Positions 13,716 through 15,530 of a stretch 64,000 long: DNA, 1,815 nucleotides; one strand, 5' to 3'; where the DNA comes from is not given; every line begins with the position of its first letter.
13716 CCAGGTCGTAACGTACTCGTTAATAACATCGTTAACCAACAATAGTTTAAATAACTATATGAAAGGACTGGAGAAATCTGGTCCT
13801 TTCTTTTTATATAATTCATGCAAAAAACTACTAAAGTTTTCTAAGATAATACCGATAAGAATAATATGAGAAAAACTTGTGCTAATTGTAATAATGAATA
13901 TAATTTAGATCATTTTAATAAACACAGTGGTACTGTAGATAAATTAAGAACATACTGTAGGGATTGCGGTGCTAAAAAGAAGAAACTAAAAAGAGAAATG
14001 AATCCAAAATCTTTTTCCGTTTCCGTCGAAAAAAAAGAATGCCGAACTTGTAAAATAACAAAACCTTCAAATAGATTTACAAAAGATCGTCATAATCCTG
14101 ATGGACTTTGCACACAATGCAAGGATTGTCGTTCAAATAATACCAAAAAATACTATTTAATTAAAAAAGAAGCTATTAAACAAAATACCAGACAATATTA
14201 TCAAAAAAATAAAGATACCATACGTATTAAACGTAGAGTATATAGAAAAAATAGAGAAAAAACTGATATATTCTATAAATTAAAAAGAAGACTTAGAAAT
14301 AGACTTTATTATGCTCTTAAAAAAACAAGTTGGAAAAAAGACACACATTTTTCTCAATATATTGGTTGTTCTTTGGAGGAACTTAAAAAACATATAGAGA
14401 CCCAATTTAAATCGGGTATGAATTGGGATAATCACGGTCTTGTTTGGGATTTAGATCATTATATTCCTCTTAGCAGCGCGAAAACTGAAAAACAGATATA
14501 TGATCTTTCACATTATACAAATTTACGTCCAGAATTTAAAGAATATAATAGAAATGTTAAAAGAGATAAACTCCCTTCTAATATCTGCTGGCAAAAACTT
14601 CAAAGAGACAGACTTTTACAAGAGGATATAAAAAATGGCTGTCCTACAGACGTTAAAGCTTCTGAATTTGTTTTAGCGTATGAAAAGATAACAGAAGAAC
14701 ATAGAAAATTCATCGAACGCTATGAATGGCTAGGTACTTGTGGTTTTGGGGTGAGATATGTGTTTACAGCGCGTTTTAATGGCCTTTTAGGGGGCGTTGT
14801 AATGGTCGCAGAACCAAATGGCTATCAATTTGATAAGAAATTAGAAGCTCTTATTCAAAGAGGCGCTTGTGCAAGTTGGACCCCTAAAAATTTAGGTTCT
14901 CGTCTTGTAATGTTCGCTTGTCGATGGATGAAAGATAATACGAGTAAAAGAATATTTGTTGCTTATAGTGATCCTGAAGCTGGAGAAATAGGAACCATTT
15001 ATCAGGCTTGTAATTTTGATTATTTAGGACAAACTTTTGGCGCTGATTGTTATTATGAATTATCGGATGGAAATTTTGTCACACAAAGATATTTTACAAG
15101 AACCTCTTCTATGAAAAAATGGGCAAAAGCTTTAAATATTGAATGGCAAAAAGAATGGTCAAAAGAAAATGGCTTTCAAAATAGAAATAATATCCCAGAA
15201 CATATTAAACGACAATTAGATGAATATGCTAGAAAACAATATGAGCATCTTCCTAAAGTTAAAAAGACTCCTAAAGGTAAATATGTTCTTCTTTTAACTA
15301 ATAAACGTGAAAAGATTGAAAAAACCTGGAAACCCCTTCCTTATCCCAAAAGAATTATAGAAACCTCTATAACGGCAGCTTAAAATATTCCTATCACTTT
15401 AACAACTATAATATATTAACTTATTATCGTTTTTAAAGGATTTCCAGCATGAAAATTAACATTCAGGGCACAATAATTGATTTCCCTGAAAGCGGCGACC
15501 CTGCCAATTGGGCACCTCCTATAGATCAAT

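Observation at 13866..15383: HNH/zinc-ribbon module fused to a Mom-like GNAT-fold domain, inserted right after the capsid terminator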

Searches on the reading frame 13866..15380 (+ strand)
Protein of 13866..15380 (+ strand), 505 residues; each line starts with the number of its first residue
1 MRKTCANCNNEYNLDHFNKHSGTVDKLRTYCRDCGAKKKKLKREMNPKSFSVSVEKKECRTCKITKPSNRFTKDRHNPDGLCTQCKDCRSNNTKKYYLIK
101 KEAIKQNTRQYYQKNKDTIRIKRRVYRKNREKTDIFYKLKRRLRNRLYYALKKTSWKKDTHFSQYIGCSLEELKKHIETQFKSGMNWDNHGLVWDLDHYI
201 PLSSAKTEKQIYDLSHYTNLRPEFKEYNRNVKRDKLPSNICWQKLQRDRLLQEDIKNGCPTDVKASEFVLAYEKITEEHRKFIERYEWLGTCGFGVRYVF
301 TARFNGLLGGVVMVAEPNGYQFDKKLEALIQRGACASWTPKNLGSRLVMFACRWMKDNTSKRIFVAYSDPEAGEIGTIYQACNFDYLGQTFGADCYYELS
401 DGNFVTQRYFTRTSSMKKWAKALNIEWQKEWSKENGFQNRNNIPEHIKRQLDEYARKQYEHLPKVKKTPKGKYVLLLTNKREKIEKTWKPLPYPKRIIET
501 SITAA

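Call 3: search_protein_families(library=pfam, proteins=[window:13866-15380:+], max_evalue=1)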
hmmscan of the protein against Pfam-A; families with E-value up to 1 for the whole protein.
window:13866-15380:+ (505 aa): 2 families
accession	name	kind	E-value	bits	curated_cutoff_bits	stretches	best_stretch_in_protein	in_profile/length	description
PF25680.1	Mom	-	1.5e-10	41.6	27.1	1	339-432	80-172/202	Mom protein family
PF05810.19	NinF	-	0.71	10.3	27.5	1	4-15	1-12/25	NinF protein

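Call 4: search_protein_families(library=phrogs, proteins=[window:13866-15380:+], max_evalue=0.01)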
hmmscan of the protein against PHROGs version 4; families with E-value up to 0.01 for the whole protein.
window:13866-15380:+ (505 aa): 10 families
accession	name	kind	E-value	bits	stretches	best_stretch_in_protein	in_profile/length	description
phrog_1384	-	other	1.3e-18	68.4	1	280-499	32-222/245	Mom-like DNA modification protein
phrog_5558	-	moron, auxiliary metabolic gene and host takeover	6.9e-17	62.9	1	1-116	7-125/130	Lar-like restriction alleviation protein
phrog_1035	-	DNA, RNA and nucleotide metabolism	2.5e-16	61.3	2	55-230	62-209/271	endonuclease VII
phrog_2340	-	DNA, RNA and nucleotide metabolism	3.8e-09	37.9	1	51-147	3-101/171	endonuclease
phrog_30859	-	unknown function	1.5e-06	30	1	56-164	2-106/117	-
phrog_2633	-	DNA, RNA and nucleotide metabolism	1.6e-06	29.3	2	2-45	13-56/142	endonuclease VII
phrog_2255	-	DNA, RNA and nucleotide metabolism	1.1e-05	26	1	1-48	52-98/211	HNH endonuclease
phrog_6611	-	unknown function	0.00032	21.9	0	2-39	141-178/180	-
phrog_6762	-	unknown function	0.0004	21.3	1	51-113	155-219/242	-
phrog_17714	-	unknown function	0.0071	17.7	1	81-157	22-93/129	-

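Call 5: search_protein_families(library=ncbifam, proteins=[window:13866-15380:+], max_evalue=1)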
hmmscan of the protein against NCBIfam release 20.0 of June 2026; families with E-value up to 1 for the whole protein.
window:13866-15380:+ (505 aa): 0 families

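Call 8: search_dna_similar(query=window:13866-15380:+, collection=phages, mode=protein, max_rows=40)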
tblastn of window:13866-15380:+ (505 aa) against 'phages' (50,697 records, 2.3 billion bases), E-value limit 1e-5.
Records with a match: 60; places in all: 63; records where one place covers at least 80% of the query: 0.
Best place of each record, by identity: <60% 60.
By first word of the organism name: Flavobacterium 9; Vibrio 8; Klebsiella 8; Acinetobacter 6; uncultured 4; Pseudomonas 4; Corynebacterium 4; Bacteriophage 2; Aeromonas 2; Sinorhizobium 2; and 9 more.
By host as written in the record: - 11; Flavobacterium sp. BAL314 9; Klebsiella pneumoniae 5; Corynebacterium vitaeruminis NCIB 9291 4; Acinetobacter sp. 3; Vibrio crassostreae 3; Pseudomonas aeruginosa PA14 2; Acinetobacter baumannii YMC/13/01/C62 2; and 16 more.
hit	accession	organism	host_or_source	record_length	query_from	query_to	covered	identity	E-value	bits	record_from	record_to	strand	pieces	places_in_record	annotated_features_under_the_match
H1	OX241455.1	Vibrio phage 501E54-1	Seawater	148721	241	495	50%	35.6%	3e-39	158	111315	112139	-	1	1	conserved hypothetical protein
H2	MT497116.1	Flavobacterium phage vB_FspP_elemoA_7-5A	Flavobacterium sp. BAL314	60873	1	222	44%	34.1%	5e-19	97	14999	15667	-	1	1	putative HNH endonuclease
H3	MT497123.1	Flavobacterium phage vB_FspP_elemoA_8-9A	Flavobacterium sp. BAL314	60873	1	222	44%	34.1%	5e-19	97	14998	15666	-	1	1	putative HNH endonuclease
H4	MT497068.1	Flavobacterium phage vB_FspP_elemoB_14-3B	Flavobacterium sp. BAL314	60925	1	222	44%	34.1%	5e-19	97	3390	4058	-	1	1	putative HNH endonuclease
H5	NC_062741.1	Flavobacterium phage vB_FspP_elemoB_14-3B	Flavobacterium sp. BAL314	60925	1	222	44%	34.1%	5e-19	97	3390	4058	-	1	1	endonuclease VII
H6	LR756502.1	uncultured phage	metagenomic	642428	1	236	47%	31.1%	2e-16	89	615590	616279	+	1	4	record has no annotation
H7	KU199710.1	Pseudomonas phage JBD44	Pseudomonas aeruginosa PA14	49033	2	228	45%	30.0%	2e-15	86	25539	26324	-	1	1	hypothetical protein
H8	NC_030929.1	Pseudomonas phage JBD44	Pseudomonas aeruginosa PA14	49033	2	228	45%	30.0%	2e-15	86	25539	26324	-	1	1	hypothetical protein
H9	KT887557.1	Pseudomonas phage phi1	Pseudomonas aeruginosa WH-SGI-V-07651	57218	2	228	45%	29.7%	4e-15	85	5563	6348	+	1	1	none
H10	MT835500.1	Bacteriophage sp.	human fecal samples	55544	3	203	40%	33.5%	3e-17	91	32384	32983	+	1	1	record has no annotation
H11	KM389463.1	Pseudomonas phage JBD94b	-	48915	2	228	45%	28.8%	1e-12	77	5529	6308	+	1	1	record has no annotation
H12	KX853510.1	Virus Rctr197k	enrichment culture DAMO/AAA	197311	3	222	44%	29.4%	2e-15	86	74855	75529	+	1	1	conserved hypothetical protein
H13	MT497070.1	Flavobacterium phage vB_FspP_elemoA_2-5C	Flavobacterium sp. BAL314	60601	50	222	34%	35.5%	1e-17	93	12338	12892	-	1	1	putative prophage protein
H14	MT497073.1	Flavobacterium phage vB_FspP_elemoA_8-9C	Flavobacterium sp. BAL314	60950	50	222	34%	35.5%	1e-17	93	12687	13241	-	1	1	putative prophage protein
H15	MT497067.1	Flavobacterium phage vB_FspP_elemoC_14-1A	Flavobacterium sp. BAL314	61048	50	222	34%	35.5%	1e-17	93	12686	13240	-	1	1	putative prophage protein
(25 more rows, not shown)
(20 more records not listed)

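Call 9: find_homologous_proteins(query=window:13866-15380:+, max_evalue=0.001)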
Query window:13866-15380:+ (505 aa): 1430 proteins with E <= 0.001 among 6387 candidates; the best 120 are listed.
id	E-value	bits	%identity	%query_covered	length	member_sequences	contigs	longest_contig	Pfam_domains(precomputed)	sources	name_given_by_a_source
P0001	0.0e+0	1187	100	100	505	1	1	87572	PF25680.2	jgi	jgi:hypothetical protein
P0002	2.8e-245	833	72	98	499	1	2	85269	PF25680.2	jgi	jgi:hypothetical protein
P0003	1.7e-194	665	60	98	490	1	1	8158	PF25680.2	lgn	-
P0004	5.9e-176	604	57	98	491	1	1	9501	PF25680.2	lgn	-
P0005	5.7e-173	594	56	87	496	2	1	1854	PF25680.2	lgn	-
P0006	1.9e-170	586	55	98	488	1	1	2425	PF25680.2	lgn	-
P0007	1.3e-167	577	56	87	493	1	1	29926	PF25680.2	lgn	-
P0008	2.5e-167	576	54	98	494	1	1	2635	PF25680.2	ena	-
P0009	2.1e-164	566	53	98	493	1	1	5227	PF25680.2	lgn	-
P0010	2.0e-162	560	55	87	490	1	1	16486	PF25680.2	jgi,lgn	-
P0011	1.5e-157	544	53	98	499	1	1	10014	PF25680.2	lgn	-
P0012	4.4e-157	542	53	87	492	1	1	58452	PF25680.2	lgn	-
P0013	1.3e-155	537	53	98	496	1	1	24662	PF25680.2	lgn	-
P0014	1.4e-153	531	52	87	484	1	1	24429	PF25680.2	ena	-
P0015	6.2e-149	515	52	87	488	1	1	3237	PF25680.2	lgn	-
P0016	1.1e-146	508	50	98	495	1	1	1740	PF25680.2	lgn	-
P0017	2.3e-146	507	51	87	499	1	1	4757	PF25680.2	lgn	-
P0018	1.3e-145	504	49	87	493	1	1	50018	PF25680.2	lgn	-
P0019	2.6e-145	503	51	87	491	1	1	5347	PF25680.2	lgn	-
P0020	2.7e-145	503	50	98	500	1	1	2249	PF25680.2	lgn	-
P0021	9.0e-145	501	49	99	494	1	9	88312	PF25680.2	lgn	-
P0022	1.2e-144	501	49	98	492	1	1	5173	PF25680.2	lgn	-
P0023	2.2e-140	487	49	88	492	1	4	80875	PF25680.2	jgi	jgi:hypothetical protein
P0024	4.1e-138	479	47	87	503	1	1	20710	PF25680.2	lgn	-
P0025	1.8e-136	474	47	98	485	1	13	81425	PF25680.2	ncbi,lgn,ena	-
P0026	1.8e-136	474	50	87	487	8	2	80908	PF25680.2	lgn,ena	-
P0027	3.7e-136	473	48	98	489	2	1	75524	PF25680.2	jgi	jgi:hypothetical protein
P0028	5.3e-136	473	46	90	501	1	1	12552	PF25680.2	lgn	-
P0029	1.5e-135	471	48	99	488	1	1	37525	PF25680.2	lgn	-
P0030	4.0e-135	470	48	98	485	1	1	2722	PF25680.2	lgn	-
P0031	5.0e-135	469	48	87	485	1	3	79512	PF25680.2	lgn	-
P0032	2.4e-134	467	47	98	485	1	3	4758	PF25680.2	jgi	jgi:hypothetical protein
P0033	2.5e-134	467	47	98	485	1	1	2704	PF25680.2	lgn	-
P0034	3.2e-134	467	51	87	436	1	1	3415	PF25680.2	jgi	jgi:hypothetical protein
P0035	2.1e-133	464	49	85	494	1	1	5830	PF25680.2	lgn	-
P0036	7.3e-133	462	48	98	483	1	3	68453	PF25680.2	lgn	-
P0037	8.4e-133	462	50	98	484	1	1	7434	PF25680.2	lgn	-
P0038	9.0e-133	462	46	98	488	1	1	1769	PF25680.2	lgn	-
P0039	5.8e-132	459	47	98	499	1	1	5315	PF25680.2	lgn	-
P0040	2.7e-131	457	47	98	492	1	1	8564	PF25680.2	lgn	-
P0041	2.8e-131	457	47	88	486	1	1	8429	PF25680.2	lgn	-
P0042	5.2e-131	456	51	87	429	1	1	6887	PF25680.2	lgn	-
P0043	1.3e-130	455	69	58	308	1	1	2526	PF25680.2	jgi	jgi:hypothetical protein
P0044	5.5e-129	449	47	98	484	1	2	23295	PF25680.2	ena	-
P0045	1.3e-128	448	46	99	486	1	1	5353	PF25680.2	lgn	-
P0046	2.4e-127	444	45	98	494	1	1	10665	PF25680.2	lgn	-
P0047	1.8e-126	441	47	87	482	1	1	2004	PF25680.2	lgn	-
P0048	4.2e-125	437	45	88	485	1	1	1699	PF25680.2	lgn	-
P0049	4.7e-123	430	45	98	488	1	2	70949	PF25680.2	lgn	-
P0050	4.4e-122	427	46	98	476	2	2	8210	PF25680.2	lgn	-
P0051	7.6e-122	426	46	98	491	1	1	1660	PF25680.2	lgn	-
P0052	1.5e-120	422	70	53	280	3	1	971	PF25680.2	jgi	-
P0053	4.3e-120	420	45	88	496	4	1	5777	PF25680.2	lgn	-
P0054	7.2e-120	419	45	99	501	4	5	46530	PF25680.2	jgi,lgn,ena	jgi:hypothetical protein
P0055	1.8e-119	418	45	98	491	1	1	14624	PF25680.2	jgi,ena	-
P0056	2.0e-119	418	44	98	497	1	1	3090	PF25680.2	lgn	-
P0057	1.7e-118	415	49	81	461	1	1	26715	PF25680.2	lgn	-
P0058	2.8e-115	404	45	97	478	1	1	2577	PF25680.2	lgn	-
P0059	1.9e-114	401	68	52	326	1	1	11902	PF25680.2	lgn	-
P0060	6.7e-112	393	44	88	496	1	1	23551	PF25680.2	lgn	-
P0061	4.5e-107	377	64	53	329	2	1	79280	PF25680.2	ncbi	ncbi:MAG: hypothetical protein ACOYOV_00405 [Bacteroidales bacterium]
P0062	7.6e-107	376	63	53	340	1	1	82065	PF25680.2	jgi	jgi:hypothetical protein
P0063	1.7e-105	372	64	51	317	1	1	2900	PF25680.2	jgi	jgi:hypothetical protein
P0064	3.7e-105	371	63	54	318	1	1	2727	PF25680.2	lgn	-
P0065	8.6e-105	370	41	88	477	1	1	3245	PF25680.2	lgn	-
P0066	3.1e-104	368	43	87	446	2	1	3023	PF25680.2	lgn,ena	-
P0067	8.5e-104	366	65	51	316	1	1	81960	PF25680.2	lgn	-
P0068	4.1e-102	361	43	87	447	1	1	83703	PF25680.2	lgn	-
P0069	1.1e-100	356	42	87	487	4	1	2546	PF25680.2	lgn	-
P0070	2.2e-98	348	54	60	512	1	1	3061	PF25680.2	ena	-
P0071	3.1e-98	348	43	89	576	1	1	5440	PF25680.2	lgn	-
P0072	6.8e-98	347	42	89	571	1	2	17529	PF25680.2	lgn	-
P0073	1.6e-97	346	40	96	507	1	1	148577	PF25680.2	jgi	jgi:hypothetical protein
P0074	3.8e-96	341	42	90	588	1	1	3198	PF25680.2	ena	-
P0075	4.4e-94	334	58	52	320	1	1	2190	PF13384.13,PF25680.2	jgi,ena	-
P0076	5.3e-94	334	42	87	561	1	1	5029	PF25680.2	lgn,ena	-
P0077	2.2e-91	325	41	88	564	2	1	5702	PF25680.2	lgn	-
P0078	1.1e-90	323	40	88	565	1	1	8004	PF02796.22,PF25680.2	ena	-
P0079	1.6e-90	323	41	87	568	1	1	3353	PF25680.2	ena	-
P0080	2.7e-90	322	39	87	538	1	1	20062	PF25680.2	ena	-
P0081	9.7e-90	320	42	88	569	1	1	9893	PF25680.2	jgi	jgi:hypothetical protein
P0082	3.0e-89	318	50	59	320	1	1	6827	PF25680.2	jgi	jgi:hypothetical protein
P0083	1.3e-88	316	40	99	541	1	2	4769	PF25680.2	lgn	-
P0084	4.6e-88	314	38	98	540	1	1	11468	PF25680.2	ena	-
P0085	1.9e-87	312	40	87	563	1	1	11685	PF25680.2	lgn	-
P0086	2.0e-87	312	40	87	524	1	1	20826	PF25680.2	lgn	-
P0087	2.7e-86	309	52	51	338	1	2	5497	PF25680.2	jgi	jgi:hypothetical protein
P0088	8.5e-86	307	40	87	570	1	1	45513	PF25680.2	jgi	jgi:hypothetical protein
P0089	8.6e-86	307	39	87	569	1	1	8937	PF25680.2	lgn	-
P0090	1.2e-85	306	54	52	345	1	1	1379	PF25680.2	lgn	-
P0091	1.2e-85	306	54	51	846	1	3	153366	PF18741.8,PF25680.2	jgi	jgi:hypothetical protein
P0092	4.4e-85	305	54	54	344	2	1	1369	PF25680.2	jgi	jgi:hypothetical protein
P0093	1.5e-84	303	39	91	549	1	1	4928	PF25680.2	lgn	-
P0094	2.3e-84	302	40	87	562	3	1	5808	PF25680.2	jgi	jgi:hypothetical protein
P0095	1.9e-83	299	40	87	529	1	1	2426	PF25680.2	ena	-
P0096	2.0e-83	299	39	87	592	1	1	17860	PF02796.22,PF25680.2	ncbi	-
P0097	5.8e-83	298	40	89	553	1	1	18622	PF25680.2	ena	-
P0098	6.1e-83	297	52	51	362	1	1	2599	PF25680.2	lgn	-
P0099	7.6e-83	297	51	52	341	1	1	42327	PF25680.2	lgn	-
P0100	7.9e-83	297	40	87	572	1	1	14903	PF25680.2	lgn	-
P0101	8.2e-83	297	52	53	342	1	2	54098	PF25680.2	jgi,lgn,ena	-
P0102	6.4e-82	294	43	83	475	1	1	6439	PF25680.2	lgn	-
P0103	6.5e-82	294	39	88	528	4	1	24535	PF25680.2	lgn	-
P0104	9.3e-82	294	53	53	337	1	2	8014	PF25680.2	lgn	-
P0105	1.2e-81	293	41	90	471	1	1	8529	PF25680.2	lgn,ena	-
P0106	2.6e-81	292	40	87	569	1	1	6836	PF25680.2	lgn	-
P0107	5.2e-81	291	53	52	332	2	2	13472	PF25680.2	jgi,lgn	jgi:hypothetical protein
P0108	3.9e-80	288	51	51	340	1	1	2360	PF25680.2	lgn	-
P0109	5.6e-80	288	54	51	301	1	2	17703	PF25680.2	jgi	jgi:hypothetical protein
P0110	6.1e-80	288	51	53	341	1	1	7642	PF25680.2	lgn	-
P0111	7.3e-80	287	51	51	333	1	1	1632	PF25680.2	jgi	jgi:hypothetical protein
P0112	8.4e-80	287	40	88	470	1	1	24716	PF25680.2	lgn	-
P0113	1.6e-79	286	50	53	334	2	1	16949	PF25680.2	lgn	-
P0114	1.3e-78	283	51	51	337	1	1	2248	PF25680.2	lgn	-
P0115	3.1e-78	282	36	87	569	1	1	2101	PF25680.2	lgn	-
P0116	8.7e-78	280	49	55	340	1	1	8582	PF25680.2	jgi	-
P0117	2.2e-77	279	50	51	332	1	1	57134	PF25680.2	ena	-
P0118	3.0e-77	279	39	87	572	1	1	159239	PF25680.2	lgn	-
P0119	3.7e-77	278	37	87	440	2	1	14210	PF25680.2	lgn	-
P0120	9.2e-77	277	38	84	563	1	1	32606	PF25680.2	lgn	-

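Call 16: search_solved_structures(query=window:13866-15380:+, max_evalue=1, show_alignments=3)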
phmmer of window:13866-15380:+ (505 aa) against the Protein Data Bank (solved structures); distinct sequences matched with E-value up to 1: 3.
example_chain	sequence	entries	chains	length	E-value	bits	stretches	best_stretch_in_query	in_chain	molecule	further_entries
8bv8_A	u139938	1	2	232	0.021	16.8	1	340-405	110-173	Methylcarbamoylase mom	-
8ip8_VA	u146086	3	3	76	0.23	13.4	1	113-158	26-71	60S ribosomal protein eL39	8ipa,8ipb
4v3p_Lo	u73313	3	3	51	0.49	12.3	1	117-158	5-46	Ribosomal protein L39 | 60S ribosomal protein L39E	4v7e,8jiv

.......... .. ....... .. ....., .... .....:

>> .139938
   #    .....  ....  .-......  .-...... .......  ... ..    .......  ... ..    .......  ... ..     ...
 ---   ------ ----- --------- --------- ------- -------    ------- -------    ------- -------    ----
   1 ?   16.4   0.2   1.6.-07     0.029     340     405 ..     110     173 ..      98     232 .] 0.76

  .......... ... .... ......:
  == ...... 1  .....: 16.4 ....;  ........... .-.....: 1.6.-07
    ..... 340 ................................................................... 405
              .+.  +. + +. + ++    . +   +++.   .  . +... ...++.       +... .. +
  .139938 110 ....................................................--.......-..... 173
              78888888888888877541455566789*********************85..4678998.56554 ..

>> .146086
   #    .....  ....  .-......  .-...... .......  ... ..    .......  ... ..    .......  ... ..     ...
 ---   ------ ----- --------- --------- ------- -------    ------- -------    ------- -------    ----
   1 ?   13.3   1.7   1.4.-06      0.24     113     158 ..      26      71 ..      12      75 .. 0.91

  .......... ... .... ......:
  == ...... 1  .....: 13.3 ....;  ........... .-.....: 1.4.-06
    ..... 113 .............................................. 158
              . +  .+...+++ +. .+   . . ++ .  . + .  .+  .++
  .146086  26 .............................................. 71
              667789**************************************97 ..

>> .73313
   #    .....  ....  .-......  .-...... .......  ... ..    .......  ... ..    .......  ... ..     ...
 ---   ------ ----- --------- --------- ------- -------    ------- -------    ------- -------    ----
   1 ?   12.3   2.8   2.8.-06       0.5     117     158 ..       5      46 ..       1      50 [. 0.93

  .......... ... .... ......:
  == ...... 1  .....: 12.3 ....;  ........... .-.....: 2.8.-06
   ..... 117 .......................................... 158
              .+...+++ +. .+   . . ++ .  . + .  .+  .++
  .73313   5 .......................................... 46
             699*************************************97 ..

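Call 25: find_encoding_contigs(protein=P0002, flank=10000, max_places=2)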
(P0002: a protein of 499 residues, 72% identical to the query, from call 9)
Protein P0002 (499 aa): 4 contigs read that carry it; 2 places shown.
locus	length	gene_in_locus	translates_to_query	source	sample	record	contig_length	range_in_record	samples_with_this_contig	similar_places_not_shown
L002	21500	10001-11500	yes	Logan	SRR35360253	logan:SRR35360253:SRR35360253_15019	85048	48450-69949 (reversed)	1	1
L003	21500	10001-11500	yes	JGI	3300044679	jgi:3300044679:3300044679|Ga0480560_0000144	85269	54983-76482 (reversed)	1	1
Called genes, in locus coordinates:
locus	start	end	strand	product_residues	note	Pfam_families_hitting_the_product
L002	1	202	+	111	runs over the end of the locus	-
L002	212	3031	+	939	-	-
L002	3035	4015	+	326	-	-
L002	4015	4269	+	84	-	-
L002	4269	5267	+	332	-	-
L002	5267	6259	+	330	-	-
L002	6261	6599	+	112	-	-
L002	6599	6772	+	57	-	-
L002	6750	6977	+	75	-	-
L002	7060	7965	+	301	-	-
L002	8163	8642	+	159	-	-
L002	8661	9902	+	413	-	-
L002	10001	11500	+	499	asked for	PF25680:Mom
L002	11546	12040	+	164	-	-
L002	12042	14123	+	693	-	PF18338:BppL_N (faint)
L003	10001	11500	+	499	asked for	PF25680:Mom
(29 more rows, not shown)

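Call 26: find_encoding_contigs(protein=P0061, flank=8000, max_places=1)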
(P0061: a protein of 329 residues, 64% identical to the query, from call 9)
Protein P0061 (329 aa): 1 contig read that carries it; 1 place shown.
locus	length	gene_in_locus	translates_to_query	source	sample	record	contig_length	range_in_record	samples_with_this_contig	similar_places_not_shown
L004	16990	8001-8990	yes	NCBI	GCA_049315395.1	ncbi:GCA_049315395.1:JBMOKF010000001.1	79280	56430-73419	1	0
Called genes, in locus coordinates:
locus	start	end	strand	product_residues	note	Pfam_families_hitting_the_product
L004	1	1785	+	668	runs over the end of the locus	PF16510:P22_portal, PF23899:SU10_portal (weak)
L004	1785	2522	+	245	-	-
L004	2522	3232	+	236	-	-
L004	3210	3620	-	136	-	-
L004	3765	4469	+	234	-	PF01541:GIY-YIG, PF07460:NUMOD3 (faint)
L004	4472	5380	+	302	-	-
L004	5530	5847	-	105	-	-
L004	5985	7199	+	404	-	-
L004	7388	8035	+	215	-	-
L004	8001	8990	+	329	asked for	PF25680:Mom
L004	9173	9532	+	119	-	-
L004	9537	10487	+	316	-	PF01541:GIY-YIG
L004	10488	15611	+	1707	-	-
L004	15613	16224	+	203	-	-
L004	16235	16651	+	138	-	-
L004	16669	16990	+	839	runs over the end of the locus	-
